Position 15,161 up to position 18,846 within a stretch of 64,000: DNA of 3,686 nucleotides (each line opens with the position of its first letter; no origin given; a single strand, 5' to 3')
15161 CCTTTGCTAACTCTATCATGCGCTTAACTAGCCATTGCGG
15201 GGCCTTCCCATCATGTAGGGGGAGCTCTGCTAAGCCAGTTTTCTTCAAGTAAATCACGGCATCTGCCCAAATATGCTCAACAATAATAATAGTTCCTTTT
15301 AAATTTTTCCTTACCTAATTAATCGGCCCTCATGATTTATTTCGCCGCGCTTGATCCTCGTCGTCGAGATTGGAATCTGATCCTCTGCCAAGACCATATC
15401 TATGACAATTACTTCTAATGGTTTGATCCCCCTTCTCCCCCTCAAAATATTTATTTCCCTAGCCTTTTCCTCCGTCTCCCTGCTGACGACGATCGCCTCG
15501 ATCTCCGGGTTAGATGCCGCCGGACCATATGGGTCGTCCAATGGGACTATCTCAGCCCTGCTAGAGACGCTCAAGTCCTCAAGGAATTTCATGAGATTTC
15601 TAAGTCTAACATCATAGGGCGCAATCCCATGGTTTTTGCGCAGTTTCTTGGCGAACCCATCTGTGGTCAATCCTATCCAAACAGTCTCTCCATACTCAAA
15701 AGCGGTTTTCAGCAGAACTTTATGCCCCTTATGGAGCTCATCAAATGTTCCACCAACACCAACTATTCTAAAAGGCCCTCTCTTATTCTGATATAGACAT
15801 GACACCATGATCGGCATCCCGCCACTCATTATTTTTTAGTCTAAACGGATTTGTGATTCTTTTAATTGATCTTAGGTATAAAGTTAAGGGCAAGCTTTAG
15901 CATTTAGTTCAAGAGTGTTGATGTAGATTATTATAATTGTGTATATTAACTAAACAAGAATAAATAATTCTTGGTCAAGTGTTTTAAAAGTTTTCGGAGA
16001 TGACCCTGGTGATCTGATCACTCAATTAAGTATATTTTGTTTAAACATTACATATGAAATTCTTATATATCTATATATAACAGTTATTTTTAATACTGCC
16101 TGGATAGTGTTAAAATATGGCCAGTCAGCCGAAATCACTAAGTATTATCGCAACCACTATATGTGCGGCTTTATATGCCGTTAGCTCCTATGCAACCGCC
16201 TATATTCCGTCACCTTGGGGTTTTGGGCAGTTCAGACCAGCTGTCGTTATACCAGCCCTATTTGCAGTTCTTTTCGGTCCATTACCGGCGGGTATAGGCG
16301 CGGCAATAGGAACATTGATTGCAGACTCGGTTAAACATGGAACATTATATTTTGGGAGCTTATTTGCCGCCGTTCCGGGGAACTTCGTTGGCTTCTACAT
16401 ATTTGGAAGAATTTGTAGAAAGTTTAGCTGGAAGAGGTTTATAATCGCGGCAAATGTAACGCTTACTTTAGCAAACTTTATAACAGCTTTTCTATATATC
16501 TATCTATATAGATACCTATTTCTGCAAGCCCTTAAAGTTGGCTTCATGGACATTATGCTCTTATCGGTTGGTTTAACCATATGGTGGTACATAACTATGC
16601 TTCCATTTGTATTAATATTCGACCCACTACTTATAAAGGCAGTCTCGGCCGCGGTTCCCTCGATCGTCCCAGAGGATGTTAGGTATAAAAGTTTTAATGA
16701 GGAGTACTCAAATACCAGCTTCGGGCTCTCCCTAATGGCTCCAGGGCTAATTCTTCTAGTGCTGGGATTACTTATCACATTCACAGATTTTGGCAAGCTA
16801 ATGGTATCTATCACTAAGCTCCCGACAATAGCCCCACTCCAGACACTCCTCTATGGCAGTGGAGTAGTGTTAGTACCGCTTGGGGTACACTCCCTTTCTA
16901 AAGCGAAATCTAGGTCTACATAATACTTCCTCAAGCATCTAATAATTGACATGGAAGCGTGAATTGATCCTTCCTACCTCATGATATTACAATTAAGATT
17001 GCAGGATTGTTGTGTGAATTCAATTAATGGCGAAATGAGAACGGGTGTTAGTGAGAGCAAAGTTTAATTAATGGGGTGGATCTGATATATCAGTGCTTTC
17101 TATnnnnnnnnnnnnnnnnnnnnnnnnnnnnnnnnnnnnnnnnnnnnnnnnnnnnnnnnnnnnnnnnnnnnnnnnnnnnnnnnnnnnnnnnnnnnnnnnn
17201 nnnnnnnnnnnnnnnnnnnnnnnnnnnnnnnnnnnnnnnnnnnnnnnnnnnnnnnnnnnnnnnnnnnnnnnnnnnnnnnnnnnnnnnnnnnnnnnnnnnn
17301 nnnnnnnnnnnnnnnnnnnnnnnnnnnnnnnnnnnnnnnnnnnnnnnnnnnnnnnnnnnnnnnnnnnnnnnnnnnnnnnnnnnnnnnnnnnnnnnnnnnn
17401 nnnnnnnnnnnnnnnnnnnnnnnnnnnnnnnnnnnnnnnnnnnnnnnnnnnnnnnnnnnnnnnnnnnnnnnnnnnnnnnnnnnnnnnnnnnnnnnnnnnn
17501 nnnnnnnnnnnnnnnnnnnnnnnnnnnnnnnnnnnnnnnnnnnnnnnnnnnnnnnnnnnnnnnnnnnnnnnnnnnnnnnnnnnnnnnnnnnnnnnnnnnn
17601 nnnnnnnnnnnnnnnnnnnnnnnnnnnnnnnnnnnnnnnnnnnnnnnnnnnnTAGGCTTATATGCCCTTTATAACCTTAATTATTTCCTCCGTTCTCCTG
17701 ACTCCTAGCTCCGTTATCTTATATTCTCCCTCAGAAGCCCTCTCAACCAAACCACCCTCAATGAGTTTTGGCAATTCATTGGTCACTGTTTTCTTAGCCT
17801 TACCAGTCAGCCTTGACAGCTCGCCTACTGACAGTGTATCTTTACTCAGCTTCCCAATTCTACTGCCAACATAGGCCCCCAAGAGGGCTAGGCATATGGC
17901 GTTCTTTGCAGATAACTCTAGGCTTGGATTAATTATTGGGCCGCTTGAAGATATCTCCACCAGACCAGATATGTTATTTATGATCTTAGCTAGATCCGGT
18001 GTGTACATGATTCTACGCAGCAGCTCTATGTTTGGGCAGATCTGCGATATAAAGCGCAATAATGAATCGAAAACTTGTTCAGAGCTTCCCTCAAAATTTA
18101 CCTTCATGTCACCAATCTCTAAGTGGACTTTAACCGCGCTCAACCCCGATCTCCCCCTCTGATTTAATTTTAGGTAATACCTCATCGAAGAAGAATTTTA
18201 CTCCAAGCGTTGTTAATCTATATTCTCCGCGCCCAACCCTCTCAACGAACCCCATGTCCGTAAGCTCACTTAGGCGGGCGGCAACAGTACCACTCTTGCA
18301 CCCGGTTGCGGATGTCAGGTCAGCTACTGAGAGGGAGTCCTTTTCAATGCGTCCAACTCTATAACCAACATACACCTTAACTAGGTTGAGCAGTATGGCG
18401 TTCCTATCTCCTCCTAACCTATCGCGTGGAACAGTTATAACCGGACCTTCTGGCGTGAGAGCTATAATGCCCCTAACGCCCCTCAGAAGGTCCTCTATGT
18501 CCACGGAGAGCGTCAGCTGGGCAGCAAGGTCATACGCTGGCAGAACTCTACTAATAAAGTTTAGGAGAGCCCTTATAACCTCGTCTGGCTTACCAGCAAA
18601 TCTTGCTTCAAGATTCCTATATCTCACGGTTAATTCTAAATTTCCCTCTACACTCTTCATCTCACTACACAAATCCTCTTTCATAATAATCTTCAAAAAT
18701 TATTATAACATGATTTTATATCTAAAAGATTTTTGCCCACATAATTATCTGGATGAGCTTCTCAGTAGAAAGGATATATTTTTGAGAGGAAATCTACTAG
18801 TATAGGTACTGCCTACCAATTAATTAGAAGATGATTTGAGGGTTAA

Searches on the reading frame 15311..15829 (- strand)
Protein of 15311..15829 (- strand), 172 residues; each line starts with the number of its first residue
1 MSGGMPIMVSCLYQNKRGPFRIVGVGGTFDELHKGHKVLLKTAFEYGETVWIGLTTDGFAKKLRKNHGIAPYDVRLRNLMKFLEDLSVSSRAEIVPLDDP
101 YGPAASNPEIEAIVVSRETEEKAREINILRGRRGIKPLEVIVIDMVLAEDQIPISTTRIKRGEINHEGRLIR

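Call 31: search_protein_families(library=pfam, proteins=[window:15311-15829:-], max_evalue=0.0001)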
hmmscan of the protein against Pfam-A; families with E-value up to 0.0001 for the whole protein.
window:15311-15829:- (172 aa): 1 family
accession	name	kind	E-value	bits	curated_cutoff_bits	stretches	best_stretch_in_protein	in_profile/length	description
PF01467.32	CTP_transf_like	-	1.2e-14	55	21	1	25-161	2-132/133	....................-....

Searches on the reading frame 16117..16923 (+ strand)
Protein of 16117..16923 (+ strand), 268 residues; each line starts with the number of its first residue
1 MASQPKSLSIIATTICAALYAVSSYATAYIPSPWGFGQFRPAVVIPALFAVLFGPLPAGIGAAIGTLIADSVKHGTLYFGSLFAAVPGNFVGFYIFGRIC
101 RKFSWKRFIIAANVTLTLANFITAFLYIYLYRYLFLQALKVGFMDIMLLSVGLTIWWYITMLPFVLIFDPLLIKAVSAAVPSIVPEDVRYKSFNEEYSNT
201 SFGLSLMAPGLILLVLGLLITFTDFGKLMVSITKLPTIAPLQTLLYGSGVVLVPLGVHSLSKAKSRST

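Call 31: search_protein_families(library=pfam, proteins=[window:16117-16923:+], max_evalue=0.0001)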
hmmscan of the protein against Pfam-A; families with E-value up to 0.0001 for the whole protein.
window:16117-16923:+ (268 aa): 1 family
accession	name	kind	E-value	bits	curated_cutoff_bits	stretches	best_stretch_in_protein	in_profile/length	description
PF07155.17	ECF-ribofla_trS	-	1.6e-08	35.2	26.7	1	9-147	6-157/172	ECF-type riboflavin transporter, S component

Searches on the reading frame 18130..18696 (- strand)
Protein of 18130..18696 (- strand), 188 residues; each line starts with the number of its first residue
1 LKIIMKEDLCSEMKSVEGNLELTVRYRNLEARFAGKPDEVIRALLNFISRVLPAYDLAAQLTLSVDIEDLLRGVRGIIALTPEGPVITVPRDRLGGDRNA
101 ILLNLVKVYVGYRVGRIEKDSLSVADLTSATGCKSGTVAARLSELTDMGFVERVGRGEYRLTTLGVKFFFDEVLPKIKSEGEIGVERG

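Call 31: search_protein_families(library=pfam, proteins=[window:18130-18696:-], max_evalue=0.0001)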
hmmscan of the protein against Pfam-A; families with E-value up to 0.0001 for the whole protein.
window:18130-18696:- (188 aa): 1 family
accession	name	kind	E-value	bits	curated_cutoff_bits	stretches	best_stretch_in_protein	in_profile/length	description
PF25213.1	HVO_A0261_N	-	1e-06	29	35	1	118-165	21-67/86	HVO_A0261 N-terminal domain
